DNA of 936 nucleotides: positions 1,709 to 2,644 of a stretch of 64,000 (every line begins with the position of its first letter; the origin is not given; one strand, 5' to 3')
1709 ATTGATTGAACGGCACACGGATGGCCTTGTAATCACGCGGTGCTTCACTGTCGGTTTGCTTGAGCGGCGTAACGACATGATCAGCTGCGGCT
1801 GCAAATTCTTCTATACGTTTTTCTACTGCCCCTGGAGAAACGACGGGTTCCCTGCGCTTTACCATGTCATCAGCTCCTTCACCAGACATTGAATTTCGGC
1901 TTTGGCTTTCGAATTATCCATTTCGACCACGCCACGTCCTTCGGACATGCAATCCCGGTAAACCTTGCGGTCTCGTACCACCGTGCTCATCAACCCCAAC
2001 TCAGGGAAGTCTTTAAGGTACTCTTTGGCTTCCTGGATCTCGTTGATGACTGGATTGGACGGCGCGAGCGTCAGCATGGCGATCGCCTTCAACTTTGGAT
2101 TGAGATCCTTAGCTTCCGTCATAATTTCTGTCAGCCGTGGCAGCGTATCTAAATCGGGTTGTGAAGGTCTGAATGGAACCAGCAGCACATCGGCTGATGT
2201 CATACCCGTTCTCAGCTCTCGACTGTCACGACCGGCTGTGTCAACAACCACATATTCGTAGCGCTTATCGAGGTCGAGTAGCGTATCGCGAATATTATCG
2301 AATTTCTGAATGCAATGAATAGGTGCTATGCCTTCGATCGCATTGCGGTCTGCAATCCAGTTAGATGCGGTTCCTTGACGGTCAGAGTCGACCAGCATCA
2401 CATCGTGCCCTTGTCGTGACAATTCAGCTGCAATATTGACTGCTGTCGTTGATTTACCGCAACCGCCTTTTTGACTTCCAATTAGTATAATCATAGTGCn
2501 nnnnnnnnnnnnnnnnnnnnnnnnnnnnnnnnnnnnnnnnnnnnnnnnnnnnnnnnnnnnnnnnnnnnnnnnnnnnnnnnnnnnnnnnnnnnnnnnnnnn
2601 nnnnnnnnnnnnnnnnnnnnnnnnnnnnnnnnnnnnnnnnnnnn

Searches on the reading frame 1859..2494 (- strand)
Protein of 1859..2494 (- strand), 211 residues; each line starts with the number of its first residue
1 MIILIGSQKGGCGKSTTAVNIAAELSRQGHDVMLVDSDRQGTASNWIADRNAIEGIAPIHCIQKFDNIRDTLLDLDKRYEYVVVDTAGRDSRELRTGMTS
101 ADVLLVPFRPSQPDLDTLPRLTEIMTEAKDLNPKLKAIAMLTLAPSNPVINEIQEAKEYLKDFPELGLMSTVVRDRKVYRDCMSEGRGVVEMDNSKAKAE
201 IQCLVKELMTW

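Call 106: search_protein_families(library=ncbifam, proteins=[window:1859-2494:-], max_evalue=0.001)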
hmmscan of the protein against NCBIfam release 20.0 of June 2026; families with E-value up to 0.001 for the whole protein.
window:1859-2494:- (211 aa): 24 families
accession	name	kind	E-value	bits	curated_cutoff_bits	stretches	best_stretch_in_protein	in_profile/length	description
NF041546.1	ParA_partition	equivalog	6.2e-44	150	180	1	2-207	1-203/203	ParA family partition ATPase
TIGR01969.1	minD_arch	subfamily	1.4e-09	37.5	201.75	1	1-38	1-38/251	cell division ATPase MinD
TIGR01968.1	minD_bact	equivalog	2.2e-09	37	212.9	1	2-38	3-39/261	septum site-determining protein MinD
NF010423.0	PRK13849.1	equivalog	9.7e-09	34.9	313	1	3-200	4-203/231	conjugal transfer ATPase VirC1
TIGR01007.1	eps_fam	subfamily_domain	1.1e-08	34.9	108.05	1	2-59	19-77/204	polysaccharide biosynthesis tyrosine autokinase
TIGR03371.1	cellulose_yhjQ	equivalog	2.9e-08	33.5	157.85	1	2-41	3-42/246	cellulose biosynthesis protein BcsQ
NF041136.1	MrpORP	equivalog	8.7e-08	31.8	450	1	3-42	8-47/365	iron-sulfur cluster carrier protein MrpORP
NF047398.1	AAA_KGGVGR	domain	4.2e-07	30.5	90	1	3-38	5-40/190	KGGVGR-motif variant AAA ATPase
NF008669.0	PRK11670.1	equivalog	1.8e-06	27.1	348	1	2-42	109-149/369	iron-sulfur cluster carrier protein ApbC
NF033200.1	F430_CfbC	exception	2.1e-06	27.3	402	1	9-48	8-47/260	Ni-sirohydrochlorin a,c-diamide reductive cyclase ATP-dependent reductase subunit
TIGR03453.1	partition_RepA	equivalog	2.6e-06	26.5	348.45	1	3-44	107-148/387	plasmid partitioning protein RepA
TIGR04291.1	arsen_driv_ArsA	equivalog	5.1e-06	25.5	650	1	4-73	325-392/565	arsenical pump-driving ATPase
NF040564.1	SCO2523_fam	equivalog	7.5e-06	25.4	200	1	1-39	1-39/305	SCO2523 family variant P-loop protein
TIGR01287.1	nifH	equivalog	8.3e-06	25.3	394.35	1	9-56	8-55/275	nitrogenase iron protein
NF009701.0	PRK13230.1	subfamily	1.3e-05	24.4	350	1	8-47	8-47/291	nitrogenase reductase-like protein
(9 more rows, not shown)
